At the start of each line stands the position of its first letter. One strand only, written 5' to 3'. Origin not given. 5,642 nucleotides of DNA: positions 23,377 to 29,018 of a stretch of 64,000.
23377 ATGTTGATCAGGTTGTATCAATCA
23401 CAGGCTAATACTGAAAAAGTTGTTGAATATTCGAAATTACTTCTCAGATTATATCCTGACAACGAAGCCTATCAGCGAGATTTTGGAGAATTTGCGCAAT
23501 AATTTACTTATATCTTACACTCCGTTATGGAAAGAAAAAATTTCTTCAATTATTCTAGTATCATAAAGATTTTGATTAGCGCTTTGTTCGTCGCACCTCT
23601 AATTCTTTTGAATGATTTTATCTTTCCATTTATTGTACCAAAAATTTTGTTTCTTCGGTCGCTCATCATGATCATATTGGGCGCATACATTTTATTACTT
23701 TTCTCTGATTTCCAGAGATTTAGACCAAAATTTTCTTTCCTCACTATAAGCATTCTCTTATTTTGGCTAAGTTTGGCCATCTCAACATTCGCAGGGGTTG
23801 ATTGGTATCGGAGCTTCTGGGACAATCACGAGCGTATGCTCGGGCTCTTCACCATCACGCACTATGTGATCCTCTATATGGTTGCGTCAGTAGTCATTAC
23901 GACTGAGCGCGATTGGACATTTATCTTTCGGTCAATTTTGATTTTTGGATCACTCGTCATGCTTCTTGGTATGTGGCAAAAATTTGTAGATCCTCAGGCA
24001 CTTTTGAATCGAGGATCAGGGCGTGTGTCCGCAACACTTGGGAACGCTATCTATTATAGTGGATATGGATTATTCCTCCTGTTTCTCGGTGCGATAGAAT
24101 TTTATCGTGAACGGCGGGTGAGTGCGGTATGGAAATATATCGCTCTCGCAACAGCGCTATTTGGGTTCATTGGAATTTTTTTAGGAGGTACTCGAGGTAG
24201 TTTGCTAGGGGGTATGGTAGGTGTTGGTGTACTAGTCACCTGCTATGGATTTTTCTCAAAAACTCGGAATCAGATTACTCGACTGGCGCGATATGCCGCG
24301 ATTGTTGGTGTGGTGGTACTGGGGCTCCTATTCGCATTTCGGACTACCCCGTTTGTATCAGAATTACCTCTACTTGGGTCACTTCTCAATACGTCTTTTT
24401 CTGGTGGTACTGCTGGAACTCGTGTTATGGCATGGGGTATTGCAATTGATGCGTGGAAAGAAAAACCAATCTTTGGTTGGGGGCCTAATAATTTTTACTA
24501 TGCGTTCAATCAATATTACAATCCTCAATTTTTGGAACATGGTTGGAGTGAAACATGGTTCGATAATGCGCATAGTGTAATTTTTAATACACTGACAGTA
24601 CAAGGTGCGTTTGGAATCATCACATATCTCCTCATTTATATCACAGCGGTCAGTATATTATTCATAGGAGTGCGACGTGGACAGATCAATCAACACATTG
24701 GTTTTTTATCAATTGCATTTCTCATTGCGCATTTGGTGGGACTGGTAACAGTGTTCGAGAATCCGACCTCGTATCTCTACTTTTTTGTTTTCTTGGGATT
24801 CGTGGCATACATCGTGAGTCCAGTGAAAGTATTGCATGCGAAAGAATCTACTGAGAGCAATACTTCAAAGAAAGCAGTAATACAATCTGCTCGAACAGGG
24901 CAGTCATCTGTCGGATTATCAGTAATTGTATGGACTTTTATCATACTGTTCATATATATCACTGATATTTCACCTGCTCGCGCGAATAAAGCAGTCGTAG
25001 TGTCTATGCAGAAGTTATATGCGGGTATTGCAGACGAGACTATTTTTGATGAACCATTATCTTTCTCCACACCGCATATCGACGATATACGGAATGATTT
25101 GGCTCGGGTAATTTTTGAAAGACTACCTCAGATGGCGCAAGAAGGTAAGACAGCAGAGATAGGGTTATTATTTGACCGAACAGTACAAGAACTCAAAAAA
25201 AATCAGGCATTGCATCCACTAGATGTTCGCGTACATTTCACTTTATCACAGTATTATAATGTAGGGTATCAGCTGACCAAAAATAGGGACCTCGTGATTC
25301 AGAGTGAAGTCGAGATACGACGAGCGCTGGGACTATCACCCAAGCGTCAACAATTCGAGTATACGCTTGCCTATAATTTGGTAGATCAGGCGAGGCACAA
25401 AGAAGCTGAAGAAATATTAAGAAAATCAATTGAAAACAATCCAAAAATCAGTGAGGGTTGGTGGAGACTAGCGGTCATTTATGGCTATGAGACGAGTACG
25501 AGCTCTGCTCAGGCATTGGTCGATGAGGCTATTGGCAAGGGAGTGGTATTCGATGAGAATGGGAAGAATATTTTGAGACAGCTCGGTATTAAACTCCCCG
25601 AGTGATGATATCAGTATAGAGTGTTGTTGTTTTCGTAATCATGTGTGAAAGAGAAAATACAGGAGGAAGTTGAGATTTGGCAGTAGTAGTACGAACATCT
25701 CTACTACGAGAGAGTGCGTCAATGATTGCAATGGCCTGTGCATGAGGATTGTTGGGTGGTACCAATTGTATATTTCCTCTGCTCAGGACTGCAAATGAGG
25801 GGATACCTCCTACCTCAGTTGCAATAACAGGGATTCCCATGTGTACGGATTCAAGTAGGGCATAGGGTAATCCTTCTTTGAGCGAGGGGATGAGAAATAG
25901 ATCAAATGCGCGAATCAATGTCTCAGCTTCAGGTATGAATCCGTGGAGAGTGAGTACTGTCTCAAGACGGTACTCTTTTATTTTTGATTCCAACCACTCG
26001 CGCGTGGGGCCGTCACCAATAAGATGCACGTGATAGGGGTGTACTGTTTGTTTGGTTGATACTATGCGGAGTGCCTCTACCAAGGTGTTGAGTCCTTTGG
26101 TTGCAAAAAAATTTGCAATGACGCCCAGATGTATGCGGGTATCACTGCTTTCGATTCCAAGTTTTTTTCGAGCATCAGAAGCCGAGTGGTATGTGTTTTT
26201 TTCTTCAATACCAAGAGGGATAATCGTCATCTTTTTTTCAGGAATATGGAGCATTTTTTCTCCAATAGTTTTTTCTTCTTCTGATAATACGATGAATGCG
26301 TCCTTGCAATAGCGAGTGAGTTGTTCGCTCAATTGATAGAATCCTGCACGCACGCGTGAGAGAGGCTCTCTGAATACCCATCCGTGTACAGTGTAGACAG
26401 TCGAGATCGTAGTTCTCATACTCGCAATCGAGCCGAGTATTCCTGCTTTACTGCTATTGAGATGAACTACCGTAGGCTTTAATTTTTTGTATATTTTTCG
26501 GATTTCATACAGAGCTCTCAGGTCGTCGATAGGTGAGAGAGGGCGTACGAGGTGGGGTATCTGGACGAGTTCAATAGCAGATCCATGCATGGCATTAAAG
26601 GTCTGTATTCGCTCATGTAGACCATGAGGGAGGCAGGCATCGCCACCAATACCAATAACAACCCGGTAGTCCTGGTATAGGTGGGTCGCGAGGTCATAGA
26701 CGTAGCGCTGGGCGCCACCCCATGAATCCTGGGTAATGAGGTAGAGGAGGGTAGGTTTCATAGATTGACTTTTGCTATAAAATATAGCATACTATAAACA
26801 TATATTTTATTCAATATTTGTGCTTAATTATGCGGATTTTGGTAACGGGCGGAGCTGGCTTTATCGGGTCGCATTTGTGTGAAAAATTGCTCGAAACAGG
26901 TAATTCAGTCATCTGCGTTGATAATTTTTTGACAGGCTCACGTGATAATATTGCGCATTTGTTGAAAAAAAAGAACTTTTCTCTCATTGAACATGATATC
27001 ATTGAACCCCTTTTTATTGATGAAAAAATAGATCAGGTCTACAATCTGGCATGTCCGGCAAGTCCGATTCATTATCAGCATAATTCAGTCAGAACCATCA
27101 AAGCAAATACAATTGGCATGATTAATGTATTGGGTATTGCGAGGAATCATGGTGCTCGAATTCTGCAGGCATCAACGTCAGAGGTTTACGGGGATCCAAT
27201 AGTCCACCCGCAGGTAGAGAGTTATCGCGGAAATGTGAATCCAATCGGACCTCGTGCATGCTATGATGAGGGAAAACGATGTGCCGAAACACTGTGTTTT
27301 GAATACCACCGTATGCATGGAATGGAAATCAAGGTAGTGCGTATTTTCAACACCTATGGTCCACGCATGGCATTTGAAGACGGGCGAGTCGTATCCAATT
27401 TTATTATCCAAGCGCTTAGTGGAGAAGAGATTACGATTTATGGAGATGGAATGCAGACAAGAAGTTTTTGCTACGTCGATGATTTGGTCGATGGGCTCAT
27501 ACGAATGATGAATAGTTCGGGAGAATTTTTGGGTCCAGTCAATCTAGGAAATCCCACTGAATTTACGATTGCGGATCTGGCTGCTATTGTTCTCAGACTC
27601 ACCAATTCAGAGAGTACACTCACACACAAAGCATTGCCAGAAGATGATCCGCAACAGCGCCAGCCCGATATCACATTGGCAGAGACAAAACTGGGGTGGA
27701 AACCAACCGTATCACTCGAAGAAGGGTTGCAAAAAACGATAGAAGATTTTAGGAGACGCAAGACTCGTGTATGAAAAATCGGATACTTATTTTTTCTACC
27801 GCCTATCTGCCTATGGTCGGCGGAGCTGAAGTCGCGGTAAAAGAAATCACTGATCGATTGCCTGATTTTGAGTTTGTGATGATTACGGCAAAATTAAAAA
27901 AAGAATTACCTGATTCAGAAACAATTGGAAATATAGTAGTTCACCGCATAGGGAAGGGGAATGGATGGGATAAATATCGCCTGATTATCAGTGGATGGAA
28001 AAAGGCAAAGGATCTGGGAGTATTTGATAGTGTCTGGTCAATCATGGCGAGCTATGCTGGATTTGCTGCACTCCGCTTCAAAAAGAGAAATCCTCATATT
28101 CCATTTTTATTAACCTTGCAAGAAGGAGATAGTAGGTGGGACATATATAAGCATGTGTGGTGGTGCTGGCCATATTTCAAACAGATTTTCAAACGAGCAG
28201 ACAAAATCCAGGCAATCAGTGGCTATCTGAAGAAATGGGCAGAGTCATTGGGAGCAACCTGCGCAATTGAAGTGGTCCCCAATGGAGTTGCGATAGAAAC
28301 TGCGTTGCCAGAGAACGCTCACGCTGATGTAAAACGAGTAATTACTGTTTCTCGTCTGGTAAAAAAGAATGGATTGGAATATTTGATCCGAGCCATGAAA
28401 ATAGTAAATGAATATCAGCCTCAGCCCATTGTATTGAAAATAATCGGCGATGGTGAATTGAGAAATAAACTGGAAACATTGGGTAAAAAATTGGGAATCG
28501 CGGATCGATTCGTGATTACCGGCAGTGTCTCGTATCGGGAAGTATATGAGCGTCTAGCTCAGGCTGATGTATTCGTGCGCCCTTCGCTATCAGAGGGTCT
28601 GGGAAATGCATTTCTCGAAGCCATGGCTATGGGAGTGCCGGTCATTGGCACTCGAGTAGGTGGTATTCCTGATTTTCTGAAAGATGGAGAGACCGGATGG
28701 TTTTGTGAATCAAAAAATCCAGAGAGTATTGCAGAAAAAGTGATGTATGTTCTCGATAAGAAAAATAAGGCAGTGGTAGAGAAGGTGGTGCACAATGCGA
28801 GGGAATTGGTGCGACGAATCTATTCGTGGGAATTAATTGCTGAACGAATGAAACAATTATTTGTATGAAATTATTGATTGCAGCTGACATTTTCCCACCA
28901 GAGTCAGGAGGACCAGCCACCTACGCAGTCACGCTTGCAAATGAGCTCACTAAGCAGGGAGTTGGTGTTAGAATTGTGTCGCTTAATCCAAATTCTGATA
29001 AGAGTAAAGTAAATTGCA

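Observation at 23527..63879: A ~40-kb surface-glycan island with at least three polyprenyl-phosphate-sugar synthase / GT-C transferase modules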

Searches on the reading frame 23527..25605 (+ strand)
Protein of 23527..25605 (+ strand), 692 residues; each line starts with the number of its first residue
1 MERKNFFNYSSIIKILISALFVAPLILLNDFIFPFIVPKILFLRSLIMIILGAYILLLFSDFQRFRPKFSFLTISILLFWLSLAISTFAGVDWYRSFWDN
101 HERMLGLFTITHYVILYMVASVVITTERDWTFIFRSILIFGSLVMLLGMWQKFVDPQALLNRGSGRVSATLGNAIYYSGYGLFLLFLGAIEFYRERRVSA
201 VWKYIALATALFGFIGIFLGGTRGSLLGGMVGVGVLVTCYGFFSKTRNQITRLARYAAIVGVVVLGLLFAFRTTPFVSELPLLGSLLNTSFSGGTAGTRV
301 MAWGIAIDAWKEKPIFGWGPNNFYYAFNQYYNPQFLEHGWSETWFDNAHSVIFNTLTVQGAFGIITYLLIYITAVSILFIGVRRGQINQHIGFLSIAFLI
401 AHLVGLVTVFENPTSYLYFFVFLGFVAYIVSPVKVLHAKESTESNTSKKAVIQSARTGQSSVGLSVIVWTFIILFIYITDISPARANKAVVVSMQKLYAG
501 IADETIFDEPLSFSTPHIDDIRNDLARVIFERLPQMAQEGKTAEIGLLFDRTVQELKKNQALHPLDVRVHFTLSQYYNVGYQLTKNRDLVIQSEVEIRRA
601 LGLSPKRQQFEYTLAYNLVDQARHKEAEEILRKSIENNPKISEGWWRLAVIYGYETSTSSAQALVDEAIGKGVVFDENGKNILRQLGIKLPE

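Call 3: search_protein_families(library=pfam, proteins=[window:23527-25605:+], max_evalue=0.001)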
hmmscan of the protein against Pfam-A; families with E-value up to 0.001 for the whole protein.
window:23527-25605:+ (692 aa): 1 family
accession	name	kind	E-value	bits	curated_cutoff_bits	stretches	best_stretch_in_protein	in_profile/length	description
PF04932.20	Wzy_C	-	4.6e-15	56.1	31.7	1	209-368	2-149/149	O-Antigen ligase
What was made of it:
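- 23527..25605 (+): Wzy_C-domain membrane protein (polymerase / ligase / O-oligosaccharyltransferase type) with a C-terminal extracytoplasmic helical tail. PF04932 56 bits (call 3).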

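Call 8: search_protein_families(library=ncbifam, proteins=[window:23527-25605:+], max_evalue=0.01)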
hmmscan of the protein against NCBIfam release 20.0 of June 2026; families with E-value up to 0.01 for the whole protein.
window:23527-25605:+ (692 aa): 0 families

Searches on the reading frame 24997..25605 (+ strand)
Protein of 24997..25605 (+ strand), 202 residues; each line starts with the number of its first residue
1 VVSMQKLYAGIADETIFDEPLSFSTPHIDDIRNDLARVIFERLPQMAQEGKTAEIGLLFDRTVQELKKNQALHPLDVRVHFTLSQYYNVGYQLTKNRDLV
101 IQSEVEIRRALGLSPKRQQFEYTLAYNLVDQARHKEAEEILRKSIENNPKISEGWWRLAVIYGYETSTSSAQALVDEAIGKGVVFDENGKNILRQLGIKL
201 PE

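Call 79: search_protein_families(library=pfam, proteins=[window:24997-25605:+], max_evalue=5)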
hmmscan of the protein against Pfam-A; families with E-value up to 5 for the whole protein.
window:24997-25605:+ (202 aa): 12 families
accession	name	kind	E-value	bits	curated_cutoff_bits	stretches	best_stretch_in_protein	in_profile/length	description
PF13181.12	TPR_8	-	0.0026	18.3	25.7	1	122-150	5-33/34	Tetratricopeptide repeat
PF14559.12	TPR_19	-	0.0032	18.2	25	1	108-150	15-57/68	Tetratricopeptide repeat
PF13428.12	TPR_14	-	0.0034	18.4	23.5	1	123-160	6-43/44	Tetratricopeptide repeat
PF12895.13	ANAPC3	-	0.018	15.8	27.2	1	109-146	14-51/82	Anaphase-promoting complex, cyclosome, subunit 3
PF13432.12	TPR_16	-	0.02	15.8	32.7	1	122-162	1-41/65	Tetratricopeptide repeat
PF13431.12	TPR_17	-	0.03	15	24.4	1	141-163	2-24/34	Tetratricopeptide repeat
PF24575.1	TPR_Slam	-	0.046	14.6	35.2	1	121-172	50-101/104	Surface lipoprotein assembly modifier, N-terminal TPR repeats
PF07719.23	TPR_2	-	0.059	14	27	1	122-150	5-33/34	Tetratricopeptide repeat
PF14561.12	TPR_20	-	0.083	13.7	25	1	106-157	10-61/90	Tetratricopeptide repeat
PF13429.12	TPR_15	-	0.13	12.1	26.2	1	103-143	165-205/280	Tetratricopeptide repeat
PF25370.1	HTH_74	-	0.14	12.6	25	1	103-115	21-33/41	HTH three-helical bundle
PF13374.12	TPR_10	-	0.19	12.2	27.5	1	124-146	8-30/42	Tetratricopeptide repeat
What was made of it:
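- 23527..25605 (+): TPR hits in the tail are only sub-threshold (call 79).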

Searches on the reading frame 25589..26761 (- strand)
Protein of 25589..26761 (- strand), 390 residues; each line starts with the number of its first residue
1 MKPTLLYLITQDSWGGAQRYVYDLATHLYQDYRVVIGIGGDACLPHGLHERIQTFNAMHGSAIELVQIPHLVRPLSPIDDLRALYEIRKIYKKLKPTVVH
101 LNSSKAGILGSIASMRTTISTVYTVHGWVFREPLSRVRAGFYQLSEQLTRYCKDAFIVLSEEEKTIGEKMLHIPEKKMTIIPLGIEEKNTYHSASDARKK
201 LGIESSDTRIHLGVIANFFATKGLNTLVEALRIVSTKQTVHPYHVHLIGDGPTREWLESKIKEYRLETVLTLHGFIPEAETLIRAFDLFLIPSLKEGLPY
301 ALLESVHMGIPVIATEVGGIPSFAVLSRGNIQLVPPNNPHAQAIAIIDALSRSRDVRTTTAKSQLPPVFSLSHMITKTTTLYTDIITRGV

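Call 3: search_protein_families(library=pfam, proteins=[window:25589-26761:-], max_evalue=0.001)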
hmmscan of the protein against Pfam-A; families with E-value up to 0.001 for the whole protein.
window:25589-26761:- (390 aa): 6 families
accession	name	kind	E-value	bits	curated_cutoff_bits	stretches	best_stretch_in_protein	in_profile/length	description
PF13692.12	Glyco_trans_1_4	-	3e-24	86.4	27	1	212-351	4-141/142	Glycosyl transferases group 1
PF00534.26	Glycos_transf_1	-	9.3e-24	84.3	26.4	1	207-353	13-159/172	Glycosyl transferases group 1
PF13439.12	Glyco_transf_4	-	6e-19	69.1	28.5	1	14-186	1-167/170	Glycosyltransferase Family 4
PF13579.12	Glyco_trans_4_4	-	5.4e-15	56.5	29.7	1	15-184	1-158/158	Glycosyl transferase 4-like domain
PF13477.12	Glyco_trans_4_2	-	7.4e-07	29.9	23.4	1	73-143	54-123/139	Glycosyl transferase 4-like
PF20706.3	GT4-conflict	-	7.6e-05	22.3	26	1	220-320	210-316/385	Family 4 Glycosyltransferase in conflict systems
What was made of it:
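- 25589..26761 (-): GT4 glycosyltransferase. PF13692/PF00534/PF13439 (call 3)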

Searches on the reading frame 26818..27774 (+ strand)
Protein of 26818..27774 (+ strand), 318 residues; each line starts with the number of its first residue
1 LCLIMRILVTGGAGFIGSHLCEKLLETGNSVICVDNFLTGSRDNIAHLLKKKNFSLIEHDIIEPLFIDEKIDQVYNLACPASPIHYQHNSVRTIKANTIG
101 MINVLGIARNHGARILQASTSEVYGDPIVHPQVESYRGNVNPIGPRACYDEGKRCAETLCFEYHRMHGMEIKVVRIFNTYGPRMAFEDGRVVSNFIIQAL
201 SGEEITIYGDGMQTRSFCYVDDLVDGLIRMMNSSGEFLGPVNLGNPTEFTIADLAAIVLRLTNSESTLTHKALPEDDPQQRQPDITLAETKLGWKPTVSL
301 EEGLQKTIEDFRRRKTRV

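Call 3: search_protein_families(library=pfam, proteins=[window:26818-27774:+], max_evalue=0.001)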
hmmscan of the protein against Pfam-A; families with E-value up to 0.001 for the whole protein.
window:26818-27774:+ (318 aa): 6 families
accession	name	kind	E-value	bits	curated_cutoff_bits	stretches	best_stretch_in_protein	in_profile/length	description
PF16363.11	GDP_Man_Dehyd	-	1.9e-54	185.8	27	1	8-307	1-332/332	GDP-mannose 4,6 dehydratase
PF01370.27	Epimerase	-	9.3e-54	182.8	20.9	1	7-233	1-227/240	NAD dependent epimerase/dehydratase family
PF01073.25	3Beta_HSD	-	1.2e-12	47.9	22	1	8-225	1-223/280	3-beta hydroxysteroid dehydrogenase/isomerase family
PF04321.23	RmlD_sub_bind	-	5.9e-10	39.1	27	1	5-274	1-247/287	RmlD substrate binding domain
PF02719.21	Polysacc_synt_2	-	1.3e-09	38.1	20.2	1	7-113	1-120/293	Polysaccharide biosynthesis protein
PF07993.18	NAD_binding_4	-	6.9e-09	35.7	20.1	0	67-179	85-207/258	Male sterility protein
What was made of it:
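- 26818..27774 (+): NDP-sugar epimerase/dehydratase (SDR), specificity unknown. PF16363/PF01370 (call 3).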

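Call 27: search_protein_families(library=ncbifam, proteins=[window:26818-27774:+], max_evalue=1e-10)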
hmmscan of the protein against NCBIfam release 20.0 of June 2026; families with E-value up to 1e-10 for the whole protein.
window:26818-27774:+ (318 aa): 14 families
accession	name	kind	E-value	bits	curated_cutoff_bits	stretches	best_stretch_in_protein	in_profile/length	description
TIGR01181.1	dTDP_gluc_dehyt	equivalog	3e-40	138.3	365.1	1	6-314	1-314/321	dTDP-glucose 4,6-dehydratase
TIGR04180.1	EDH_00030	hypoth_equivalog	9.1e-38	130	475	1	7-270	1-264/297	NAD-dependent 4,6-dehydratase LegB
NF008872.0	PRK11908.1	equivalog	3.6e-32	111.7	294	1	5-314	2-338/349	bifunctional UDP-4-keto-pentose/UDP-xylose synthase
TIGR01179.1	galE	equivalog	4.2e-29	101.4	262.3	1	6-308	1-322/332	UDP-glucose 4-epimerase GalE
NF005998.1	PRK08125.1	equivalog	1.1e-28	100.1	777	1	5-310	316-648/649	bifunctional UDP-4-amino-4-deoxy-L-arabinose formyltransferase/UDP-glucuronic acid oxidase ArnA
TIGR02197.1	heptose_epim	equivalog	4e-24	85.4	274.6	1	7-311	1-313/316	ADP-glyceromanno-heptose 6-epimerase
NF007490.0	PRK10084.1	subfamily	4.2e-23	81.9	649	1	5-311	1-334/361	dTDP-glucose 4,6-dehydratase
NF011728.1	PRK15181.1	equivalog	1.6e-22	80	760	1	6-309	17-335/348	Vi polysaccharide biosynthesis UDP-N-acetylglucosaminuronic acid C-4 epimerase TviC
NF007582.0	PRK10217.1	equivalog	2.8e-21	76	698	1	5-256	2-264/355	dTDP-glucose 4,6-dehydratase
NF047922.1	GDPFucSynFcl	equivalog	3.9e-20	72.5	500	1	6-315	4-305/308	GDP-L-fucose synthase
NF007956.0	PRK10675.1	subfamily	2.5e-16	59.7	394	1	5-308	1-326/338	UDP-glucose 4-epimerase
NF041015.1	UDPsulfquin_syn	equivalog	9.7e-14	51.1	575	0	189-318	236-370/384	UDP-sulfoquinovose synthase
TIGR02622.1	CDP_4_6_dhtase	equivalog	6.1e-13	48.6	278.45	1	6-313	6-332/352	CDP-glucose 4,6-dehydratase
NF042422.1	oxyalk_red_OleD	equivalog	1e-11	44.8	580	0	5-225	1-209/329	2-alkyl-3-oxoalkanoate reductase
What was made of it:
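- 26818..27774 (+): Below all NCBIfam equivalog cut-offs (call 27).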

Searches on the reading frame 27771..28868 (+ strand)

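Call 3: search_protein_families(library=pfam, proteins=[window:27771-28868:+], max_evalue=0.001)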
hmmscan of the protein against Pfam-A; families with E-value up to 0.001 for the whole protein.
window:27771-28868:+ (365 aa): 5 families
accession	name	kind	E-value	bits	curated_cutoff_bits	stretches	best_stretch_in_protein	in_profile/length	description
PF00534.26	Glycos_transf_1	-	2.9e-40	138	26.4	1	185-334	13-162/172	Glycosyl transferases group 1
PF13692.12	Glyco_trans_1_4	-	4.4e-36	124.7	27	1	188-329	2-141/142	Glycosyl transferases group 1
PF13439.12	Glyco_transf_4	-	1.2e-12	48.6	28.5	1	16-176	1-169/170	Glycosyltransferase Family 4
PF20706.3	GT4-conflict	-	2.8e-10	40.2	26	1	138-345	142-353/385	Family 4 Glycosyltransferase in conflict systems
PF13524.12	Glyco_trans_1_2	-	3.9e-09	37.1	25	1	246-360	16-142/144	Glycosyl transferase-like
